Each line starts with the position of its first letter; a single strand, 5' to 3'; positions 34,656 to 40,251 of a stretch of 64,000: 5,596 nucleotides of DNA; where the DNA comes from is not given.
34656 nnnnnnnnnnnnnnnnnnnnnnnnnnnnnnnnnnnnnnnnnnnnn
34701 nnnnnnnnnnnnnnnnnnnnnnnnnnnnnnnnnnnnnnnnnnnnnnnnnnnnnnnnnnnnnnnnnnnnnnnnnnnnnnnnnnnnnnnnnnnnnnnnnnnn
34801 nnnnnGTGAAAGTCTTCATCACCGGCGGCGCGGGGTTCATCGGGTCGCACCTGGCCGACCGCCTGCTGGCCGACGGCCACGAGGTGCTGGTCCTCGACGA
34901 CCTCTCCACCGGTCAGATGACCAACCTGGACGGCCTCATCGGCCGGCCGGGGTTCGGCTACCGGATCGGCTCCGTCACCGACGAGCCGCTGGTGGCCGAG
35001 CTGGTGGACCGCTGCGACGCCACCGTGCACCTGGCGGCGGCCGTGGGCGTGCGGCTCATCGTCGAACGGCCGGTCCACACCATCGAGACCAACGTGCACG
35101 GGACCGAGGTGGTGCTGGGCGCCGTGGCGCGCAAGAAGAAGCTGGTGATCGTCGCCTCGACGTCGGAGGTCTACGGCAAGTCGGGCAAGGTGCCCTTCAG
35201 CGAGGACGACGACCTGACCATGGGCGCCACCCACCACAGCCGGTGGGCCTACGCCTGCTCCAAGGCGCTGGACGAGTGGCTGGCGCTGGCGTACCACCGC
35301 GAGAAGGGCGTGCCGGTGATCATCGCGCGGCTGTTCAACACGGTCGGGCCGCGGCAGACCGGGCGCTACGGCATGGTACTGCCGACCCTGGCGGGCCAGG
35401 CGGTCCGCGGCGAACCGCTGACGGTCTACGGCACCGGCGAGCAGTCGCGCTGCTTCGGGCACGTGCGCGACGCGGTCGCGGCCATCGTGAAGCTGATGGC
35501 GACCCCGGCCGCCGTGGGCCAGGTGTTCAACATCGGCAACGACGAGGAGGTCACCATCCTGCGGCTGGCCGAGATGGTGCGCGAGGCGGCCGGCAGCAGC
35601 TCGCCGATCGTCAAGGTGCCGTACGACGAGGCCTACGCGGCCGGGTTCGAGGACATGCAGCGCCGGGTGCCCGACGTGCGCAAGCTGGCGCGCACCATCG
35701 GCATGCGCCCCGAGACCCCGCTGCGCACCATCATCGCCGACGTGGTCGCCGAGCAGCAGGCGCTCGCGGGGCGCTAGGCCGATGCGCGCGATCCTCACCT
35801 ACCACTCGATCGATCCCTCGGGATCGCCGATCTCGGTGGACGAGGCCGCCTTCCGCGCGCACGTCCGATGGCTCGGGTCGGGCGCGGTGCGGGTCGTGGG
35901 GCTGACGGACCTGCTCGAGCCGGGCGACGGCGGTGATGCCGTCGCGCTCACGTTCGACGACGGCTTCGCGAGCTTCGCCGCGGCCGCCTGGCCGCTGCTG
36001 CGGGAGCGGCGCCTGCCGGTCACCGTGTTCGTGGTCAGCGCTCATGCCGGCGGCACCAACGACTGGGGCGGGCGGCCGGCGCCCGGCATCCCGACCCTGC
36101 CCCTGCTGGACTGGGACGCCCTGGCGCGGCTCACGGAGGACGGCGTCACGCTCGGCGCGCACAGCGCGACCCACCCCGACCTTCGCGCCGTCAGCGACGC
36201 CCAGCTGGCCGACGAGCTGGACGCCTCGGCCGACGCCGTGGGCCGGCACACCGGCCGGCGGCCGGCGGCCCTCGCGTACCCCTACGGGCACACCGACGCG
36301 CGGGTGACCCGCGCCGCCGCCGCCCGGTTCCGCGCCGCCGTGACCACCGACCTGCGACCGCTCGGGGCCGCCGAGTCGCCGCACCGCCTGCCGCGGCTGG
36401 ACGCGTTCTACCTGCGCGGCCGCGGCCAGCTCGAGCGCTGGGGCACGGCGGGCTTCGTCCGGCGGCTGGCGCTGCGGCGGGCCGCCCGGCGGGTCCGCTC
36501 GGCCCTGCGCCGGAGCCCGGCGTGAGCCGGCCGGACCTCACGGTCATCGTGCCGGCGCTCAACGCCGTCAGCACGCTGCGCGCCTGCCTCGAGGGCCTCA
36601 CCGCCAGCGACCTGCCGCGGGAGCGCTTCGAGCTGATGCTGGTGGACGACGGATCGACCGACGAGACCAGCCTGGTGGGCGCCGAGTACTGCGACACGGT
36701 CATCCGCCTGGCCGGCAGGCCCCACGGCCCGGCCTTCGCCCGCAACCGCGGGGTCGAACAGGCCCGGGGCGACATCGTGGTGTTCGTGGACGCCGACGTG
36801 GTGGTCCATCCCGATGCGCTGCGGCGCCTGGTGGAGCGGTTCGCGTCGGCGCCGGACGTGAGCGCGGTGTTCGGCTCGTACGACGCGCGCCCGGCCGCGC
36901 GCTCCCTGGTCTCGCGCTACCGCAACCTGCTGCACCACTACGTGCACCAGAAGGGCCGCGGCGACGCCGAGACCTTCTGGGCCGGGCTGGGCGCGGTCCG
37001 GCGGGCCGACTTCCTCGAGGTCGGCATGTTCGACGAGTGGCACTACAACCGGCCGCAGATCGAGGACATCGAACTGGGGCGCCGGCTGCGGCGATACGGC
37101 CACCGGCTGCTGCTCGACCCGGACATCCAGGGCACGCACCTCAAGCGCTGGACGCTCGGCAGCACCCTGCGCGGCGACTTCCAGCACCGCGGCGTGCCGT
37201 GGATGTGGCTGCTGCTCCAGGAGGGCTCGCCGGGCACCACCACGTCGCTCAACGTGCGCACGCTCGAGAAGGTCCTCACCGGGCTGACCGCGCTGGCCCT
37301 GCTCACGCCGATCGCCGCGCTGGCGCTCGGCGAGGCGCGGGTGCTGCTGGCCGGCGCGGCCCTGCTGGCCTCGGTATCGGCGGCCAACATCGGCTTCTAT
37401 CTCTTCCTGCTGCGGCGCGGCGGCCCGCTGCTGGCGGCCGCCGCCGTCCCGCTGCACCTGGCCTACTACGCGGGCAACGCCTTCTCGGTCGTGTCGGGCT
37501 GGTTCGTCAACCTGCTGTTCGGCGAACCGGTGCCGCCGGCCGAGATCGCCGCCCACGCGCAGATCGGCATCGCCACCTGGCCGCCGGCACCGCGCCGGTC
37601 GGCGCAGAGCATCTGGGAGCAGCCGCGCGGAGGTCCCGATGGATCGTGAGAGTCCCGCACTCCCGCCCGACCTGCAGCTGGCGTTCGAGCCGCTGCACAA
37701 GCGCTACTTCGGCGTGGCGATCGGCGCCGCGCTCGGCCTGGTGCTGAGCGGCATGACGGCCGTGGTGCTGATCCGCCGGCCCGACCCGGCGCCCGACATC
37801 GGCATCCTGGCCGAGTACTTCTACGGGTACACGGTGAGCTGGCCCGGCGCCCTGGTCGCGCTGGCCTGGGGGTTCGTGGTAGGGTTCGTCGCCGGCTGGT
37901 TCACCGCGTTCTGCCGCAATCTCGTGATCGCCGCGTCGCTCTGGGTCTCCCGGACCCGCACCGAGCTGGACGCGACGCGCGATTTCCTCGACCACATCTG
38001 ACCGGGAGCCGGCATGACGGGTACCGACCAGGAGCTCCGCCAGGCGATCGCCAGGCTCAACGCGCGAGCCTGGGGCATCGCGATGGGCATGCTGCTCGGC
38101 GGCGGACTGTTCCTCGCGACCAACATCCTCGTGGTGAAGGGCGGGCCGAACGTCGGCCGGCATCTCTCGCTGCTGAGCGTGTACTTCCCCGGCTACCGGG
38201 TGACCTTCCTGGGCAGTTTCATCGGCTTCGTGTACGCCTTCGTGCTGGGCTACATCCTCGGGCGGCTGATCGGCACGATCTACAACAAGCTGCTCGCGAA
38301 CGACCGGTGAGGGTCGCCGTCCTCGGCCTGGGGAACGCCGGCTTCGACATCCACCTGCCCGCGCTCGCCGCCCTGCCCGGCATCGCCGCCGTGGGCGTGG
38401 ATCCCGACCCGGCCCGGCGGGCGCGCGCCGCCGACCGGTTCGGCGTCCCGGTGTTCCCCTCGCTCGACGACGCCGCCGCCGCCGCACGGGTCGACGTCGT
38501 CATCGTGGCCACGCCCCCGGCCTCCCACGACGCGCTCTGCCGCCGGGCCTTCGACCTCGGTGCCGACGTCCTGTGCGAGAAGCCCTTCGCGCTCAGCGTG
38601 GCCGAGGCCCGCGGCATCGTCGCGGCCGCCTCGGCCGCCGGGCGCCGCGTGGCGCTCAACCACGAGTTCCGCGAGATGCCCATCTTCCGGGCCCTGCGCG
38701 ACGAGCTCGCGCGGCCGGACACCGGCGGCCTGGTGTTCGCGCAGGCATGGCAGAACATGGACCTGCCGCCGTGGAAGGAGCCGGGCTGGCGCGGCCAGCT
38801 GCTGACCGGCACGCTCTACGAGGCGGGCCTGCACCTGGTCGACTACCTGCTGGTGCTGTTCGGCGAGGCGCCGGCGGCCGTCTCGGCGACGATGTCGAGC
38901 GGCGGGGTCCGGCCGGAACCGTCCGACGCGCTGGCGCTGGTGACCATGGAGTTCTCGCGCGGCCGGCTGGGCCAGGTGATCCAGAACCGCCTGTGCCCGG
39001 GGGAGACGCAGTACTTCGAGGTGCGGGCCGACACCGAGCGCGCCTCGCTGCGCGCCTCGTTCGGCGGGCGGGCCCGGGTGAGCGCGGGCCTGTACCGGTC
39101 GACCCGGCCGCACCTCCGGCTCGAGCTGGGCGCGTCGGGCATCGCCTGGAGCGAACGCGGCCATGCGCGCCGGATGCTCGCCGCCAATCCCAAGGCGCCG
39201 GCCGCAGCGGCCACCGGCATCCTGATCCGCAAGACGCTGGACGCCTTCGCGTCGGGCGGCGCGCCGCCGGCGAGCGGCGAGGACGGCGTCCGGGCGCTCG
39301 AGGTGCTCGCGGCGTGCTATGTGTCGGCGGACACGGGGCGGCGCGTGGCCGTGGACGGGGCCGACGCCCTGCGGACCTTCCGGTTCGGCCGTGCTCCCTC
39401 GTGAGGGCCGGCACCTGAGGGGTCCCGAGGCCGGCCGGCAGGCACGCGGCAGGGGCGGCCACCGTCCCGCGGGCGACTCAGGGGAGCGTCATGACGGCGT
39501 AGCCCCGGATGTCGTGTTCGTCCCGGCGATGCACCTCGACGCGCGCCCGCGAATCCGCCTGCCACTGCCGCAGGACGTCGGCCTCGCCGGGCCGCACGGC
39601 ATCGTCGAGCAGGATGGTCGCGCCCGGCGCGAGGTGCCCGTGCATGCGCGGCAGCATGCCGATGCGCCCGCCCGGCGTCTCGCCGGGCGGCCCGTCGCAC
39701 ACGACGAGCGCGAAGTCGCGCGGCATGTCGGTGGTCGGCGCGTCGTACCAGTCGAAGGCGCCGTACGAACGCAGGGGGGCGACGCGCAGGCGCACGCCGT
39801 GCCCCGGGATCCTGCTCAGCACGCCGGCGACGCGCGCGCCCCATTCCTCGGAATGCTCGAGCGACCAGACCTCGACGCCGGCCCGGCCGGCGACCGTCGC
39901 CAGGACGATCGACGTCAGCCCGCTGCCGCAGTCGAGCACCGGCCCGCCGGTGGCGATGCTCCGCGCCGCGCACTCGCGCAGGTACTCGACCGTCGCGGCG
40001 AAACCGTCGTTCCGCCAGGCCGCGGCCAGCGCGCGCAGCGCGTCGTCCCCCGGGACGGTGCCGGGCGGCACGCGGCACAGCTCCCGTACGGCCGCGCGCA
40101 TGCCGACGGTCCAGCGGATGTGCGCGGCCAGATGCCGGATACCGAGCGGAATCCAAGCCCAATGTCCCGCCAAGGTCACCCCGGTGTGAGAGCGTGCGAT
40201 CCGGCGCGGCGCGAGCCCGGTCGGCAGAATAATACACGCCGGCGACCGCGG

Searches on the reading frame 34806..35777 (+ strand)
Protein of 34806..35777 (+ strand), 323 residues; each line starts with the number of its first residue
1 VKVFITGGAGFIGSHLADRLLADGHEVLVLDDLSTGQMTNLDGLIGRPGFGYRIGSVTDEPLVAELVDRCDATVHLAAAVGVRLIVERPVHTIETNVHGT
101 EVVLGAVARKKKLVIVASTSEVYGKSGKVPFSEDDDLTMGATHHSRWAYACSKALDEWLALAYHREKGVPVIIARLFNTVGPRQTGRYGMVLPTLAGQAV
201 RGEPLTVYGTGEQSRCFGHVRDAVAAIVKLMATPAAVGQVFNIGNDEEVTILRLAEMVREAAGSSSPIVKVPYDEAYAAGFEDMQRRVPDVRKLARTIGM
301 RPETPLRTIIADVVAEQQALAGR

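Call 16: search_protein_families(library=ncbifam, proteins=[window:34806-35777:+], max_evalue=0.001)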
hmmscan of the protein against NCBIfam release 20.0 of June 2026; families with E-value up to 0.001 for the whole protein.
window:34806-35777:+ (323 aa): 31 families (the best 25 are shown)
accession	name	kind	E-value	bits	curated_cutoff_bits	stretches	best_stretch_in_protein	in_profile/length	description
TIGR04180.1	EDH_00030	hypoth_equivalog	1.6e-45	155.5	475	1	3-301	1-293/297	NAD-dependent 4,6-dehydratase LegB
TIGR01181.1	dTDP_gluc_dehyt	equivalog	9.7e-43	146.5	365.1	1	3-308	2-302/321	dTDP-glucose 4,6-dehydratase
NF008872.0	PRK11908.1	equivalog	1e-42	146.4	294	1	1-315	2-333/349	bifunctional UDP-4-keto-pentose/UDP-xylose synthase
NF005998.1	PRK08125.1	equivalog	1.5e-33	116.1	777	1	2-314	317-646/649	bifunctional UDP-4-amino-4-deoxy-L-arabinose formyltransferase/UDP-glucuronic acid oxidase ArnA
TIGR01179.1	galE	equivalog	1.9e-32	112.4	262.3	1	2-314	1-322/332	UDP-glucose 4-epimerase GalE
NF007582.0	PRK10217.1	equivalog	9.5e-25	87.4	698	1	2-260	3-268/355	dTDP-glucose 4,6-dehydratase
NF007490.0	PRK10084.1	subfamily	1.9e-23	83.1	649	1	1-310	1-327/361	dTDP-glucose 4,6-dehydratase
TIGR02197.1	heptose_epim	equivalog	2.3e-22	79.5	274.6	1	4-276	2-274/316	ADP-glyceromanno-heptose 6-epimerase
TIGR03466.1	HpnA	hypoth_equivalog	1.2e-20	73.7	367.65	1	1-282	1-266/327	hopanoid-associated sugar epimerase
NF007956.0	PRK10675.1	subfamily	6.2e-20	71.6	394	1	1-262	1-280/338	UDP-glucose 4-epimerase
NF042422.1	oxyalk_red_OleD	equivalog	3.6e-19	69.3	580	1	1-281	1-269/329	2-alkyl-3-oxoalkanoate reductase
NF041015.1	UDPsulfquin_syn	equivalog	3.6e-17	62.4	575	2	188-313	235-359/384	UDP-sulfoquinovose synthase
NF047922.1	GDPFucSynFcl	equivalog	8.3e-17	61.6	500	1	74-312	57-296/308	GDP-L-fucose synthase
NF011728.1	PRK15181.1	equivalog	3.7e-15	55.8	760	1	3-259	18-279/348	Vi polysaccharide biosynthesis UDP-N-acetylglucosaminuronic acid C-4 epimerase TviC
TIGR01746.1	Thioester-redct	subfamily_domain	5.2e-13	49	213.35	1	63-279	82-295/371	thioester reductase domain-containing protein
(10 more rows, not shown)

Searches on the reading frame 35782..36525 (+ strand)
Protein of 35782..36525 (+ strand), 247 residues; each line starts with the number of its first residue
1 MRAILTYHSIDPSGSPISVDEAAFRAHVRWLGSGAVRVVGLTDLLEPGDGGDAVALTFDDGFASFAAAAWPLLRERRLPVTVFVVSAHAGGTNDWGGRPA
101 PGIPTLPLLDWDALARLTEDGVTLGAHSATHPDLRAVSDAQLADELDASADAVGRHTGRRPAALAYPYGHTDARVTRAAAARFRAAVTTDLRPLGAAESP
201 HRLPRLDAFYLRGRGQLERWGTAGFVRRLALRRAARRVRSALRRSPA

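Call 16: search_protein_families(library=ncbifam, proteins=[window:35782-36525:+], max_evalue=0.001)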
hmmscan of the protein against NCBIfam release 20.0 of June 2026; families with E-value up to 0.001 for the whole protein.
window:35782-36525:+ (247 aa): 10 families
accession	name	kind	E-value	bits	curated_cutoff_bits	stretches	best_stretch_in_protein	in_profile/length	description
TIGR03938.2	deacetyl_PgaB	equivalog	1.6e-14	53.1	321.9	1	4-88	5-100/621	poly-beta-1,6-N-acetyl-D-glucosamine N-deacetylase PgaB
TIGR03933.1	PIA_icaB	equivalog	7.2e-12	45.3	248.35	1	18-206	34-227/245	intercellular adhesin biosynthesis polysaccharide N-deacetylase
NF050820.1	PolSacchBiosHfsH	equivalog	2.6e-08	33.8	400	1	54-185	36-157/249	oligosaccharide deacetylase HfsH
TIGR02884.1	spore_pdaA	equivalog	1.7e-06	27.9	298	1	112-167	80-136/224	delta-lactam-biosynthetic de-N-acetylase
NF011177.0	PRK14582.1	equivalog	2.2e-06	26.2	923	1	7-80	54-135/671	poly-beta-1,6-N-acetyl-D-glucosamine N-deacetylase PgaB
TIGR04243.1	nodulat_NodB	equivalog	2.8e-06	27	240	0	115-180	48-114/197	chitooligosaccharide deacetylase NodB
TIGR02764.1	spore_ybaN_pdaB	equivalog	7e-06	25.9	237.4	1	114-179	51-116/191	polysaccharide deacetylase family sporulation protein PdaB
NF045821.1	PgAcgDacpgdA1_Bac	equivalog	1.6e-05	23.9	400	1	114-173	133-192/282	peptidoglycan-N-acetylglucosamine deacetylase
NF011176.0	PRK14581.1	equivalog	2.2e-05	22.8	1091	1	5-127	52-184/673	poly-beta-1,6-N-acetyl-D-glucosamine N-deacetylase PgaB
TIGR02873.1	spore_ylxY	hypoth_equivalog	5.4e-05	22.6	391.5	1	116-181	132-197/268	probable sporulation protein, polysaccharide deacetylase family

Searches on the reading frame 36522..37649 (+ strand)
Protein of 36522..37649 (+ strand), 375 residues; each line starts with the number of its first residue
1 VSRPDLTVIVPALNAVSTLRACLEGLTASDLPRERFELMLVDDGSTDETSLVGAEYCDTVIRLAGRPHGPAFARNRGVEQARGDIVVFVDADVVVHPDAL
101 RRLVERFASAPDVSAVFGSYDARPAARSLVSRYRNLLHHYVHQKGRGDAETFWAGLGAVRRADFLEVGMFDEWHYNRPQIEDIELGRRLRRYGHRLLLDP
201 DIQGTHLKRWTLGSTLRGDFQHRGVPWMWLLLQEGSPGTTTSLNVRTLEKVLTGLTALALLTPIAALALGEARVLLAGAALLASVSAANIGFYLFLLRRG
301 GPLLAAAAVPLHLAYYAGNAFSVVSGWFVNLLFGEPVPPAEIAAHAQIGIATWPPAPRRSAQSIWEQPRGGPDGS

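Call 16: search_protein_families(library=ncbifam, proteins=[window:36522-37649:+], max_evalue=0.001)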
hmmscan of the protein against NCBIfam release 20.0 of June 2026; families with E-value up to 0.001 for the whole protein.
window:36522-37649:+ (375 aa): 21 families
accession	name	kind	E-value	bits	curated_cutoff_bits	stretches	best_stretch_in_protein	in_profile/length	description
NF041875.1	EPS_EpsD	equivalog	9.4e-33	114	370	1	6-206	1-206/325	exopolysaccharide biosynthesis glycosyltransferase EpsD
TIGR03965.1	mycofact_glyco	equivalog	3.7e-29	101.9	280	1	3-219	73-293/467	mycofactocin biosynthesis glycosyltransferase MftF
TIGR04283.1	glyco_like_mftF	equivalog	3.5e-19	69.3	182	1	6-230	1-209/221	TIGR04283 family arsenosugar biosynthesis glycosyltransferase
NF007482.0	PRK10073.1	equivalog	3.8e-17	62.3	423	1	3-105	5-108/334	glycosyltransferase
TIGR03111.1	glyc2_xrt_Gpos1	hypoth_equivalog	1.4e-16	60.3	363.95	1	3-121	48-170/439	TIGR03111 family XrtG-associated glycosyltransferase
TIGR03937.1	PgaC_IcaA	equivalog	8.9e-14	51.2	422.3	1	4-123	45-166/407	poly-beta-1,6-N-acetyl-D-glucosamine synthase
TIGR04242.1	nodulat_NodC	equivalog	1.8e-11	43.7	550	1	3-133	47-181/395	chitooligosaccharide synthase NodC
NF038302.1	EPS_HpsE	equivalog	3e-11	42.8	300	1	5-118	2-121/307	hormogonium polysaccharide biosynthesis glycosyltransferase HpsE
NF010496.0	PRK13915.1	equivalog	5e-11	42.2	262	1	6-124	33-158/307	glucosyl-3-phosphoglycerate synthase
NF047683.1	TeichurnBiosyTuaG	equivalog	1.5e-10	41.1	400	1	3-121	5-124/252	teichuronic acid biosynthesis protein TuaG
TIGR03469.1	HpnB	hypoth_equivalog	8.7e-10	38.2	379.25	1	3-108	43-161/386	hopene-associated glycosyltransferase HpnB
NF038299.1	EPS_HpsN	equivalog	2.5e-09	36.5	425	1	5-119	2-118/317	hormogonium polysaccharide biosynthesis glycosyltransferase HpsN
NF041394.1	GtaseAglG_Halo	equivalog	4.9e-09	35.9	440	1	33-119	30-118/304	glucosyl-dolichyl phosphate glucuronosyltransferase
NF007986.1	PRK10714.1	equivalog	5e-09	35.6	529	1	6-148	8-156/316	undecaprenyl-phosphate 4-deoxy-4-formamido-L-arabinose transferase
NF041865.1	EpsU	equivalog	6.3e-09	35.3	700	1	5-280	40-316/394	exopolysaccharide biosynthesis GT2 family glycosyltransferase EpsU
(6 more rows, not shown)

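Call 20: search_protein_families(library=pfam, proteins=[window:36522-37649:+], max_evalue=0.01)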
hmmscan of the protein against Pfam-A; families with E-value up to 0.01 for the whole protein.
window:36522-37649:+ (375 aa): 6 families
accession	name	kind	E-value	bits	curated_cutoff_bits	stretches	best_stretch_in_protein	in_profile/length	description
PF00535.33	Glycos_transf_2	-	1e-26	94.3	23.3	1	7-147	1-146/168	Glycosyl transferase family 2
PF13641.12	Glyco_tranf_2_3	-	2.9e-19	70.5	27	1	4-207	1-212/230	Glycosyltransferase like family 2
PF10111.15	Glyco_tranf_2_2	-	4.6e-11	43.2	27.3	1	34-196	28-206/276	Glycosyltransferase like family 2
PF13632.12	Glyco_trans_2_3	-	1.1e-09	38.8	27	1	85-273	1-153/198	Glycosyl transferase family group 2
PF13506.12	Glyco_transf_21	-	1.8e-07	31.3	21.7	1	76-213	24-159/174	Glycosyl transferase family 21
PF03142.21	Chitin_synth_2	-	0.002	17.3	27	1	77-133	196-252/527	Chitin synthase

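Call 32: search_solved_structures(query=window:36522-37649:+, max_evalue=0.01)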
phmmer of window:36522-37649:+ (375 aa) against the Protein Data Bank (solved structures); distinct sequences matched with E-value up to 0.01: 35.
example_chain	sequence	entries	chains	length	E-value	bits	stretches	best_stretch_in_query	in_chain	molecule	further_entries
5hea_A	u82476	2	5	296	1.1e-11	47.6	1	6-114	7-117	Putative glycosyltransferase (GalT1)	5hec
5tze_C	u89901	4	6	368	3.2e-10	42.8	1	7-101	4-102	Glycosyl transferase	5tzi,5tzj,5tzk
5tz8_A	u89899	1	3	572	6.5e-10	41.8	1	7-101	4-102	Glycosyl transferase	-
6p61_A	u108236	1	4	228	8.3e-10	41.5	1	3-120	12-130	Glycosyltransferase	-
6yv7_A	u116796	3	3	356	3e-09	39.6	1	3-286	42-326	Glycosyl transferase, family 2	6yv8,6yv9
6yv7_B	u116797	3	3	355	3.2e-09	39.5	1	3-286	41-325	Glycosyl transferase, family 2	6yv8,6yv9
9jma_A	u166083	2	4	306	6.7e-09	38.5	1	7-103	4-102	GalNAc(5)-diNAcBac-PP-undecaprenol beta-1,3-glucosyltransferase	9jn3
9omh_A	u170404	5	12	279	1.5e-07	34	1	5-113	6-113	Glycosyltransferase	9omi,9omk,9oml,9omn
9omm_A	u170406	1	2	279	1.5e-07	34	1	5-113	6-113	Glycosyltransferase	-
9omj_A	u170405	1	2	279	1.6e-07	33.9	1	5-113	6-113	Glycosyltransferase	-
2z87_A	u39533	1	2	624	3e-07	33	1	4-117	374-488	Chondroitin synthase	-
2z86_A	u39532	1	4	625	3e-07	33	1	4-117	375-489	Chondroitin synthase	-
8vh7_A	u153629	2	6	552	4e-07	32.6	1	4-122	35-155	Heparosan synthase B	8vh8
8viw_A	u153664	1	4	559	4.1e-07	32.6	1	4-122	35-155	Heparosan synthase B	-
9hwj_A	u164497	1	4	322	8.6e-07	31.5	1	6-117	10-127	Undecaprenyl-phosphate 4-deoxy-4-formamido-L-arabinose transferase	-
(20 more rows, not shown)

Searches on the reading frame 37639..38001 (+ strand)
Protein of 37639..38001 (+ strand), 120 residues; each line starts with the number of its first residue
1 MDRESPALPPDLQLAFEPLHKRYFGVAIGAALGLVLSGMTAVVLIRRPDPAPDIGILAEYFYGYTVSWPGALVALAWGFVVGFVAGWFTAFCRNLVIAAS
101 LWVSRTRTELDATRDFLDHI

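Call 19: search_protein_families(library=ncbifam, proteins=[window:37639-38001:+], max_evalue=0.01)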
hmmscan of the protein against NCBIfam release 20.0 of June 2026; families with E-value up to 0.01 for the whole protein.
window:37639-38001:+ (120 aa): 1 family
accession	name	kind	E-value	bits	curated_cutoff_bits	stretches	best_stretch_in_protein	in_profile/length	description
NF037947.1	holin_4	subfamily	0.00038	20.9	70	1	21-90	3-71/75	bacteriophage holin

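Call 20: search_protein_families(library=pfam, proteins=[window:37639-38001:+], max_evalue=0.01)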
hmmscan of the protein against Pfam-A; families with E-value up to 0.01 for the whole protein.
window:37639-38001:+ (120 aa): 1 family
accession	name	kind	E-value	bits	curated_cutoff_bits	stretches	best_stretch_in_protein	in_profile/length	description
PF07332.16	Phage_holin_3_6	-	0.004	17.6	28.4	1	26-117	39-115/116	Putative Actinobacterial Holin-X, holin superfamily III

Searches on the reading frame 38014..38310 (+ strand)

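Call 19: search_protein_families(library=ncbifam, proteins=[window:38014-38310:+], max_evalue=0.01)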
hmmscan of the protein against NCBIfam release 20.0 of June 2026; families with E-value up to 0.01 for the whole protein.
window:38014-38310:+ (98 aa): 1 family
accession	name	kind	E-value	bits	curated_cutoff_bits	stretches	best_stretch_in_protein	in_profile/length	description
NF037947.1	holin_4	subfamily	5.2e-11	42.9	70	1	15-91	1-75/75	bacteriophage holin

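Call 20: search_protein_families(library=pfam, proteins=[window:38014-38310:+], max_evalue=0.01)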
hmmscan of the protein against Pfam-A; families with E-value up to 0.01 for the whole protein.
window:38014-38310:+ (98 aa): 0 families

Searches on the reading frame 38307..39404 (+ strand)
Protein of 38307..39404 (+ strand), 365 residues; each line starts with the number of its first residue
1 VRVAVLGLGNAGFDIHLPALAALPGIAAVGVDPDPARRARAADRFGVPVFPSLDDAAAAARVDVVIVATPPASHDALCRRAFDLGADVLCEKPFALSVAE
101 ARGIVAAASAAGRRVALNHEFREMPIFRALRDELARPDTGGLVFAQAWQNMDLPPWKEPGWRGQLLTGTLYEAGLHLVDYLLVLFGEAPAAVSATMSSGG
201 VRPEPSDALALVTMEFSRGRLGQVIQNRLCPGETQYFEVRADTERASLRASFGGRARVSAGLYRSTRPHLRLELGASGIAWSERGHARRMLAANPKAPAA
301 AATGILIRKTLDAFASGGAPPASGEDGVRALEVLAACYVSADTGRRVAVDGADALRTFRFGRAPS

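Call 16: search_protein_families(library=ncbifam, proteins=[window:38307-39404:+], max_evalue=0.001)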
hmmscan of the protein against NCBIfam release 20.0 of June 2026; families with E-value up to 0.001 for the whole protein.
window:38307-39404:+ (365 aa): 9 families
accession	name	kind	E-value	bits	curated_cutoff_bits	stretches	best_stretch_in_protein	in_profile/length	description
NF008607.0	PRK11579.1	subfamily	9.7e-17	61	330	1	1-197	5-200/346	oxidoreductase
NF040723.1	UDP-GlcNAcDh_Arch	equivalog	2.5e-16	60.1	450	1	1-239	1-228/302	UDP-N-acetylglucosamine 3-dehydrogenase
TIGR04380.1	myo_inos_iolG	equivalog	1.8e-15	56.6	355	1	1-144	2-147/330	inositol 2-dehydrogenase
NF041392.1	XylDh_Gfo6_Halo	equivalog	1.1e-13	50.8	350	1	1-141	17-162/350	D-xylose 1-dehydrogenase Gfo6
NF007574.0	PRK10206.1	equivalog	1.2e-10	40.9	352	1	52-208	56-209/345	oxidoreductase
NF052479.1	LevoglcsnDh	equivalog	1.9e-09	36.7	650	1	37-196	48-213/386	levoglucosan dehydrogenase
NF052679.1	InsChiInosDhIolG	equivalog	8.1e-07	28.4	540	1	28-115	33-120/343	bifunctional inositol 2-dehydrogenase/D-chiro-inositol 1-dehydrogenase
NF058561.1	BT_2158_fam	equivalog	6.3e-05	21.7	750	1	60-109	95-144/487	glycoside 3-dehydrogenase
TIGR01761.1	thiaz-red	subfamily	0.00039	20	188.8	1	19-125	20-129/350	thiazolinyl imide reductase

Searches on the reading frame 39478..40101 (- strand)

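Call 19: search_protein_families(library=ncbifam, proteins=[window:39478-40101:-], max_evalue=0.01)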
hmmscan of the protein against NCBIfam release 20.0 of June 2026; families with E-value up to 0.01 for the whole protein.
window:39478-40101:- (207 aa): 0 families

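Call 20: search_protein_families(library=pfam, proteins=[window:39478-40101:-], max_evalue=0.01)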
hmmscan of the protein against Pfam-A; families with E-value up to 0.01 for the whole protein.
window:39478-40101:- (207 aa): 1 family
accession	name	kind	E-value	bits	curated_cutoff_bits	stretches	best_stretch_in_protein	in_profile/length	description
PF13578.12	Methyltransf_24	-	0.00034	21.9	26.3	1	58-167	3-104/105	Methyltransferase domain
